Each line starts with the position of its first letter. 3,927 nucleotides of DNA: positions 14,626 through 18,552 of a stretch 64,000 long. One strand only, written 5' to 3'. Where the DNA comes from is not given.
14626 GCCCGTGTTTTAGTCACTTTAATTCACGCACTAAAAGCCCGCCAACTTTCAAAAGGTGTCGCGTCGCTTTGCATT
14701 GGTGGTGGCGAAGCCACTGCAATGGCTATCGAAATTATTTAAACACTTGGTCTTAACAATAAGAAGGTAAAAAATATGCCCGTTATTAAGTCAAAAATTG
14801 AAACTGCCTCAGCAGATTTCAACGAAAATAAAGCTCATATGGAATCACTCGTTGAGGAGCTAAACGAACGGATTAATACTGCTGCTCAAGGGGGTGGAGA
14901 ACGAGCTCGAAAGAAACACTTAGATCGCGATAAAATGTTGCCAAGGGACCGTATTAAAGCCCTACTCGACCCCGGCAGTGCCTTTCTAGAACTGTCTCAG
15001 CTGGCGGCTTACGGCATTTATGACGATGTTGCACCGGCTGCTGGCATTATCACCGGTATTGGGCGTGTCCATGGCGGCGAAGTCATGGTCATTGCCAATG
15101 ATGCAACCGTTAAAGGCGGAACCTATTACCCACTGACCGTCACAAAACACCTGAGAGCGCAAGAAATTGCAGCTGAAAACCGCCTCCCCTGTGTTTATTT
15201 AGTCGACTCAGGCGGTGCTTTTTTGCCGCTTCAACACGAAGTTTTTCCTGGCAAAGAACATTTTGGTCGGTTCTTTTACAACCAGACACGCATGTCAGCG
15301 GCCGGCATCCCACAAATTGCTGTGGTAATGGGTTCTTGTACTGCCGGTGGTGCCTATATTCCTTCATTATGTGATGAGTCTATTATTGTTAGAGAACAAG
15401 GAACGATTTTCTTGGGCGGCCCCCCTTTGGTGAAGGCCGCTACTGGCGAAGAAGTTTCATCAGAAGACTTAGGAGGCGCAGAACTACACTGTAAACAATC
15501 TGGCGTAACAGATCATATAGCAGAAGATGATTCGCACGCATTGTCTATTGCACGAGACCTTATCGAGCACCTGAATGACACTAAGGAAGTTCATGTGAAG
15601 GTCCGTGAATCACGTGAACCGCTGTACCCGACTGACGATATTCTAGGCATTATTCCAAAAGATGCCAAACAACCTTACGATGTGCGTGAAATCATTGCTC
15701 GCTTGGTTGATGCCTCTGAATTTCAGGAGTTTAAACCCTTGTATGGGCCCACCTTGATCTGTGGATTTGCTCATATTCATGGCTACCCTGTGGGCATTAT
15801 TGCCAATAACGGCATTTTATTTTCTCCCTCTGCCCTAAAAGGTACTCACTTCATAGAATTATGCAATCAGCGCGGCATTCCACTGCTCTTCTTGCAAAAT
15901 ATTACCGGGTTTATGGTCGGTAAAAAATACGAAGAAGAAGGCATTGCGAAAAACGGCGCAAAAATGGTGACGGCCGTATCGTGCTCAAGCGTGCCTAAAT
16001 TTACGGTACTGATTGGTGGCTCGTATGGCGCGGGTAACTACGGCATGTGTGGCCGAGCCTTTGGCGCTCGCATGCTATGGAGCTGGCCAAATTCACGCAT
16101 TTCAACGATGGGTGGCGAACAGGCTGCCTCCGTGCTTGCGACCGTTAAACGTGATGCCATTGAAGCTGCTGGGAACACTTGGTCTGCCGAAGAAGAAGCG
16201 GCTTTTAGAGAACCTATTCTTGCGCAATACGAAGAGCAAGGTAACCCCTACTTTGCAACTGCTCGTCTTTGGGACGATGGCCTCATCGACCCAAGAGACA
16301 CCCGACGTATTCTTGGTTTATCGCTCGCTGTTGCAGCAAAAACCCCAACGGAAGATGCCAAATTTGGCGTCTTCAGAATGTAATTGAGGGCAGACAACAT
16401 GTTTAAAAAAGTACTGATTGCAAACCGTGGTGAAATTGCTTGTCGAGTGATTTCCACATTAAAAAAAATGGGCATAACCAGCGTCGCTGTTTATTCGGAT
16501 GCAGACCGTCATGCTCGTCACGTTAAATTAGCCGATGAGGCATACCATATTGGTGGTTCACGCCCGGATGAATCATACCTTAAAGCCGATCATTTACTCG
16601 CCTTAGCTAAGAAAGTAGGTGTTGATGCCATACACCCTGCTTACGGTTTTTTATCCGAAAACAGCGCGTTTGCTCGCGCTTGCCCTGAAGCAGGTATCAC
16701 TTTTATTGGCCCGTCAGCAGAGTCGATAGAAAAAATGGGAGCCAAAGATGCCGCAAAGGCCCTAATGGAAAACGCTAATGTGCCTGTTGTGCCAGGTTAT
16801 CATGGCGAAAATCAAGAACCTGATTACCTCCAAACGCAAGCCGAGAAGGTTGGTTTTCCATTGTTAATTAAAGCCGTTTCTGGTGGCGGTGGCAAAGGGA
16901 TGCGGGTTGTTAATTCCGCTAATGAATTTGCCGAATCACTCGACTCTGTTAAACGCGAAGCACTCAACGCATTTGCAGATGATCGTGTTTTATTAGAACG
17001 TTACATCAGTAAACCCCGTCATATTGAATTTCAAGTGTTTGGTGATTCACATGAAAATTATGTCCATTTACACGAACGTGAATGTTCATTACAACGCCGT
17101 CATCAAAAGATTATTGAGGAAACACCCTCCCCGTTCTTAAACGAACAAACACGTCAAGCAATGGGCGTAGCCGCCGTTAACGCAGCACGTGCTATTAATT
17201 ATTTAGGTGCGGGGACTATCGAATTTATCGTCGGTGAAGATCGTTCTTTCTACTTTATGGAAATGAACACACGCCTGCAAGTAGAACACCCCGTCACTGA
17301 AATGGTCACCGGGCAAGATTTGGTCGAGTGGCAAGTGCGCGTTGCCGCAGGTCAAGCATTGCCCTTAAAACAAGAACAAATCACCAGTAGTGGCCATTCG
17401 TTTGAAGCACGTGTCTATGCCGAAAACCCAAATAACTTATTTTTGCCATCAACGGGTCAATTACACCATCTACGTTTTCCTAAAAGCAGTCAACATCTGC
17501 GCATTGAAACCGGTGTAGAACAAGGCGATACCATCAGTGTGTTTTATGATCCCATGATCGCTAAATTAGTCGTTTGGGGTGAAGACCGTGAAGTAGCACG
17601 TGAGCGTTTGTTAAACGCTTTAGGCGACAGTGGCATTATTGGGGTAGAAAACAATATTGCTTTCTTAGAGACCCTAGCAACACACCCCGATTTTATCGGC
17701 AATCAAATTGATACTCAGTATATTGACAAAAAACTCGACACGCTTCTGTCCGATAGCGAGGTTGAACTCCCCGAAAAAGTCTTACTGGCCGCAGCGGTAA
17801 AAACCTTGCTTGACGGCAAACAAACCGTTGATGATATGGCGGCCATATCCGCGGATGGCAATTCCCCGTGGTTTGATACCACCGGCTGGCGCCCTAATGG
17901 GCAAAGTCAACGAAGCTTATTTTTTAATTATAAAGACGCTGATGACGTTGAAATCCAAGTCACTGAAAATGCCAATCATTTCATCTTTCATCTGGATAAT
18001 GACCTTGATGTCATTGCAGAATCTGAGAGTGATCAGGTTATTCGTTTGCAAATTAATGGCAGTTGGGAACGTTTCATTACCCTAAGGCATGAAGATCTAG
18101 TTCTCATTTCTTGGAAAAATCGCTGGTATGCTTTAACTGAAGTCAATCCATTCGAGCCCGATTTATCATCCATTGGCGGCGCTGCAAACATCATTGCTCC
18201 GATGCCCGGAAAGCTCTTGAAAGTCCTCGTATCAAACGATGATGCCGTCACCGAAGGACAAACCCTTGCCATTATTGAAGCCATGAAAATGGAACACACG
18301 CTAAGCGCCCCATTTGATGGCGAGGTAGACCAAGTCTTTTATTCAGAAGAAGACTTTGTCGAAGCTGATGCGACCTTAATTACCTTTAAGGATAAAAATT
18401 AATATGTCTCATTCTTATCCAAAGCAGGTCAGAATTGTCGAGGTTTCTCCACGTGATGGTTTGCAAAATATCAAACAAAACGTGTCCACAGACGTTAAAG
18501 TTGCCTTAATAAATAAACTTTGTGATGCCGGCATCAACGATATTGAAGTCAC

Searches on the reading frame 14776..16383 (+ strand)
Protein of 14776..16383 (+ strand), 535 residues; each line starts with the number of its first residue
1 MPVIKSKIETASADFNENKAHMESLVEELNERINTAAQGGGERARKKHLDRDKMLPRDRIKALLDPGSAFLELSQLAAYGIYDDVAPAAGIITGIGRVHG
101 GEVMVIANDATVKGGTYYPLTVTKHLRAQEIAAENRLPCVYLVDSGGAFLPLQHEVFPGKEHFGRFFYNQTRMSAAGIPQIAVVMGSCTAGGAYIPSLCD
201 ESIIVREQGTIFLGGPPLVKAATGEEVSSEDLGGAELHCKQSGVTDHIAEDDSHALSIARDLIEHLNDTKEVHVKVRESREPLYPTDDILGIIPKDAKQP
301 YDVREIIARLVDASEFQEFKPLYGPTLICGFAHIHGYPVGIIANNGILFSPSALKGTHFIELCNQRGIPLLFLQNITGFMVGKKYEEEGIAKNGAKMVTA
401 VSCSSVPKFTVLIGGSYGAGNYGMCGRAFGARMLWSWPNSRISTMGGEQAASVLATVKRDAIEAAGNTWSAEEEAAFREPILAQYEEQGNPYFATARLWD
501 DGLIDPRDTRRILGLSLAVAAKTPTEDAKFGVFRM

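Call 70: search_protein_families(library=pfam, proteins=[window:14776-16383:+], max_evalue=1e-8)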
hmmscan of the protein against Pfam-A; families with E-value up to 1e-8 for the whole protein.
window:14776-16383:+ (535 aa): 2 families
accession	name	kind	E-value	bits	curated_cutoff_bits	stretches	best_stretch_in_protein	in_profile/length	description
PF01039.27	Carboxyl_trans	-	1.4e-153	512.5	22.3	1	48-526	2-484/493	Carboxyl transferase domain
PF03255.19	ACCA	-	6.9e-11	42.3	23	0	83-203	90-211/310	Acetyl co-enzyme A carboxylase carboxyltransferase-like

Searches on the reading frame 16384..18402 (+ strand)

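Call 70: search_protein_families(library=pfam, proteins=[window:16384-18402:+], max_evalue=1e-8)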
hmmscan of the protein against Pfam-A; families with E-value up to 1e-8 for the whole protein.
window:16384-18402:+ (672 aa): 5 families
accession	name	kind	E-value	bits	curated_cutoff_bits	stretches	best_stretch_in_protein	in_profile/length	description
PF02786.22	CPSase_L_D2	-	2.1e-73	246.8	19.8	1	121-327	2-209/211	Carbamoyl-phosphate synthase L chain, ATP binding domain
PF00289.28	Biotin_carb_N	-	5.5e-45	152.8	25.5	1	6-115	1-110/110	Biotin carboxylase, N-terminal domain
PF02785.25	Biotin_carb_C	-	2.2e-35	121.5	32.4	1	341-448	1-107/108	Biotin carboxylase C-terminal domain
PF00364.28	Biotin_lipoyl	-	6.1e-16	58.4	22.1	1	603-667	3-72/73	Biotin-requiring enzyme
PF07478.18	Dala_Dala_lig_C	-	6.3e-10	39.3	24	1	144-296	23-174/204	D-ala D-ala ligase C-terminus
